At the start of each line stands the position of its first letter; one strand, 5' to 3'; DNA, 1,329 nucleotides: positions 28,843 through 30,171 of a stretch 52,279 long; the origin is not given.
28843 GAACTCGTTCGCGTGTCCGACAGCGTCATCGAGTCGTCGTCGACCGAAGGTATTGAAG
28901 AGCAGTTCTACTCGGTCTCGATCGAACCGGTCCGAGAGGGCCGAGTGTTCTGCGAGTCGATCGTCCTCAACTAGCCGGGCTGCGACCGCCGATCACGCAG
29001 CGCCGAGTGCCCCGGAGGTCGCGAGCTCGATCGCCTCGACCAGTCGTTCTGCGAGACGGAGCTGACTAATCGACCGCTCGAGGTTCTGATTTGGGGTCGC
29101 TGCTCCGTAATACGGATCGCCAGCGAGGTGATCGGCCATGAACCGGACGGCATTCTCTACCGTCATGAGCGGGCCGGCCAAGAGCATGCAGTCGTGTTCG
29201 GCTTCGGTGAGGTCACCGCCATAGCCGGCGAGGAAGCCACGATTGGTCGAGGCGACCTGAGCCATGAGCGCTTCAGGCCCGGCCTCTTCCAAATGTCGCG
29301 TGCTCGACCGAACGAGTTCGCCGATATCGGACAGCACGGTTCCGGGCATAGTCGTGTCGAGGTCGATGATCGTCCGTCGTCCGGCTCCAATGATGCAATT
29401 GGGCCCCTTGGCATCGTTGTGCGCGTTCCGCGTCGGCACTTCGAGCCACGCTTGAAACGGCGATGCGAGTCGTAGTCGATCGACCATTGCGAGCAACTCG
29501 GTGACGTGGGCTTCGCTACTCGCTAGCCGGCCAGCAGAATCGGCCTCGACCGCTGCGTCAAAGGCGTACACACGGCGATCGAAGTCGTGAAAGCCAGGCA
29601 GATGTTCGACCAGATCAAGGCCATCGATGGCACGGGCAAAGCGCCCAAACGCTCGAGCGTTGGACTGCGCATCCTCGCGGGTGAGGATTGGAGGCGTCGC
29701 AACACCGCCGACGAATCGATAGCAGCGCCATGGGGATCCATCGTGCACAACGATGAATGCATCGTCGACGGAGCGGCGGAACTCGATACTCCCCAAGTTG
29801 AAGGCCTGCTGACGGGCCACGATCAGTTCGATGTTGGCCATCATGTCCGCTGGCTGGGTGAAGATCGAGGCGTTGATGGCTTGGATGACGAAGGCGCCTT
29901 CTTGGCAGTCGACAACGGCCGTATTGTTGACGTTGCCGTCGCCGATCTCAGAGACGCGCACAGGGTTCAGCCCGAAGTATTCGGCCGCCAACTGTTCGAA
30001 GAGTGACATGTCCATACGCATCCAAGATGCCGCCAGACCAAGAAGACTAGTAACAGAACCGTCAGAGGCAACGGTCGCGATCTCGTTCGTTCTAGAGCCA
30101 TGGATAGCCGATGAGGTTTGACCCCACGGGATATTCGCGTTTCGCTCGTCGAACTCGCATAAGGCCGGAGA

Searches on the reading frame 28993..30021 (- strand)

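Call 59: search_protein_families(library=pfam, proteins=[window:28993-30021:-], max_evalue=0.00001)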
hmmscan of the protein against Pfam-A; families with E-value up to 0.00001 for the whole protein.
window:28993-30021:- (342 aa): 1 family
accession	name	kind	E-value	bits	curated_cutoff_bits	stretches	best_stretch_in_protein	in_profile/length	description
PF01636.29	APH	-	3.6e-11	43.7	23.2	1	93-246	67-219/239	Phosphotransferase enzyme family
